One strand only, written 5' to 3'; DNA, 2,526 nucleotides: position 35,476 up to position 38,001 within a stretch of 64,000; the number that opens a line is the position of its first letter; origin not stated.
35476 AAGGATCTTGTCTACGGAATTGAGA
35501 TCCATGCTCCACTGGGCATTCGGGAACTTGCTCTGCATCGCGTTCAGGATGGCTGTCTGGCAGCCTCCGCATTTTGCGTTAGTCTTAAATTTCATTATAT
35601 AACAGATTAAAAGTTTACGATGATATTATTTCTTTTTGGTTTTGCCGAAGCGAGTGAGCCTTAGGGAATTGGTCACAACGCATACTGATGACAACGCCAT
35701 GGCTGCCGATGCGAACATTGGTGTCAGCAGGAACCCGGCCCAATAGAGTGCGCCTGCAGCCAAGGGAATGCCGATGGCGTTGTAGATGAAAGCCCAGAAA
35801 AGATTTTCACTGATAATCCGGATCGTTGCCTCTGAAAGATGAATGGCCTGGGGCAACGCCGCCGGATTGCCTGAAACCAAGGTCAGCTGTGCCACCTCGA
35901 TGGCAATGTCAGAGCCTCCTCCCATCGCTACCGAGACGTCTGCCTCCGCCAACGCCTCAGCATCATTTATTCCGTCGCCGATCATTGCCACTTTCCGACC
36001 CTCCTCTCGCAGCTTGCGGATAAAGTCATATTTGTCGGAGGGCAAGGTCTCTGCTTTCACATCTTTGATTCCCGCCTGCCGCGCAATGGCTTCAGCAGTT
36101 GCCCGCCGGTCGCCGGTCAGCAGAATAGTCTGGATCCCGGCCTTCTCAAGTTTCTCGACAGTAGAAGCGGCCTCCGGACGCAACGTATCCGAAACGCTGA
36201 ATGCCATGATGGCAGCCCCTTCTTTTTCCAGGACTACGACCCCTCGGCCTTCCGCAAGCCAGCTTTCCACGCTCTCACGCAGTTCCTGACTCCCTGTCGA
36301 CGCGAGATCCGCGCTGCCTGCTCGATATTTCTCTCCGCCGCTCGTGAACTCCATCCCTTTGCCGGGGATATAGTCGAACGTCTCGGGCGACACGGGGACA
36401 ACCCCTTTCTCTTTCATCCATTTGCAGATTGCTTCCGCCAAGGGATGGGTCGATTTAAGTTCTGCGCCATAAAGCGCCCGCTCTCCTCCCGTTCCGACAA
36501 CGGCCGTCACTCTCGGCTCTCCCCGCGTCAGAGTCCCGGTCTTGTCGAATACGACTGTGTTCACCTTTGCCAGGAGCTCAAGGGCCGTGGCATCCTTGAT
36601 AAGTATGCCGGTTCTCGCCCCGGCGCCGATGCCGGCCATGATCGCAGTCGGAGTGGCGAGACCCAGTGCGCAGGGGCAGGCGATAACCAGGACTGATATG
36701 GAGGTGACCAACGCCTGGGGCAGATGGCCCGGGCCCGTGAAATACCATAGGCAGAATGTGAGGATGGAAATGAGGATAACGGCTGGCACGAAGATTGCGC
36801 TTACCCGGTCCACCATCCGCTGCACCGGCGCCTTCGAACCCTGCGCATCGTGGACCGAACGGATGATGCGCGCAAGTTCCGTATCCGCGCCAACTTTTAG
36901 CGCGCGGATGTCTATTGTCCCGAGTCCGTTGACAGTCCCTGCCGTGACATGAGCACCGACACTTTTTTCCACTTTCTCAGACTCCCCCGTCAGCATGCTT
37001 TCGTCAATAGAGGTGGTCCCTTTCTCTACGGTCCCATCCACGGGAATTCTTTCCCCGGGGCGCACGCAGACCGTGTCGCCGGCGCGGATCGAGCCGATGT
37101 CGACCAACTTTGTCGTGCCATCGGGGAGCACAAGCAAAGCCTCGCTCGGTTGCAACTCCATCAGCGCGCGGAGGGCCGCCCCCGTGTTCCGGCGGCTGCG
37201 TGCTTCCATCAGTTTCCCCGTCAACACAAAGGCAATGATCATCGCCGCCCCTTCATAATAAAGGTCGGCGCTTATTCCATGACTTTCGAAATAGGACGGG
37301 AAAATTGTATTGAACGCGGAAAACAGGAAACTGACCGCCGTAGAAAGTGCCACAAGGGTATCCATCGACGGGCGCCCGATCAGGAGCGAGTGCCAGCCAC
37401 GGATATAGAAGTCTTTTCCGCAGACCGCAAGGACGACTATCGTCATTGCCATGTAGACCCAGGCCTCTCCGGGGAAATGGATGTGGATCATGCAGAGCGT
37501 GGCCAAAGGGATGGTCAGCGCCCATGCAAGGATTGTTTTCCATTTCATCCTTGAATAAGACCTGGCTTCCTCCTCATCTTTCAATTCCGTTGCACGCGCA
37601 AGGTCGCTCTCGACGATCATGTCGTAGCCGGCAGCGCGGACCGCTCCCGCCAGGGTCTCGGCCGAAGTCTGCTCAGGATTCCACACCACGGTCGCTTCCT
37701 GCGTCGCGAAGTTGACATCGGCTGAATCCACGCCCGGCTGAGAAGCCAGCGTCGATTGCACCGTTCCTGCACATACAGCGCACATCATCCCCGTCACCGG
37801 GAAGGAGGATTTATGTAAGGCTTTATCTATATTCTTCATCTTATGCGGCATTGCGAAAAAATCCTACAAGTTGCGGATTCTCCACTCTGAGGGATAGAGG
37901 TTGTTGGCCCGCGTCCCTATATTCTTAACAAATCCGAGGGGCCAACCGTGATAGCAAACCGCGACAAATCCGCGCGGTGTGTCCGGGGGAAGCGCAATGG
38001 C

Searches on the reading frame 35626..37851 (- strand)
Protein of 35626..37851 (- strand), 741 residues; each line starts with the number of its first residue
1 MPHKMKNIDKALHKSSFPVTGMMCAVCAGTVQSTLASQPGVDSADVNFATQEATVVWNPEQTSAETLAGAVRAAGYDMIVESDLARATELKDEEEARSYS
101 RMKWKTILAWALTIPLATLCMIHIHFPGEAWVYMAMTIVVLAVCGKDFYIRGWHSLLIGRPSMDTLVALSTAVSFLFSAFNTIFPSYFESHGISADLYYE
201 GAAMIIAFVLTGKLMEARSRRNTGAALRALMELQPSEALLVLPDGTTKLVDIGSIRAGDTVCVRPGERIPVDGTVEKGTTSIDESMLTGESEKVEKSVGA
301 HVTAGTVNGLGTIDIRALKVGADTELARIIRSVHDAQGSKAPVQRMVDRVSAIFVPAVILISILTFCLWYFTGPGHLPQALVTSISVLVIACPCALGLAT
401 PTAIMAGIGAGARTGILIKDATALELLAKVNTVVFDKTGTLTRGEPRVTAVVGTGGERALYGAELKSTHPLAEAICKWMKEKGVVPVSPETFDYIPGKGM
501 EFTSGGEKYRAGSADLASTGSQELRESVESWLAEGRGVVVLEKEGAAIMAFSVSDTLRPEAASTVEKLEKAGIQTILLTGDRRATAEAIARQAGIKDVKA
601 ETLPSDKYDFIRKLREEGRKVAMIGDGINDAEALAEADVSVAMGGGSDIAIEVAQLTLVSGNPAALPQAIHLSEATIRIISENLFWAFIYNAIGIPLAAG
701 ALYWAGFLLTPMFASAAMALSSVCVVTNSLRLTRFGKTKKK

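Call 14: find_encoding_contigs(protein=window:35626-37851:-, flank=1000, max_places=4)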
Protein window:35626-37851:- (741 aa): no gene with exactly this product is on record in the collection.
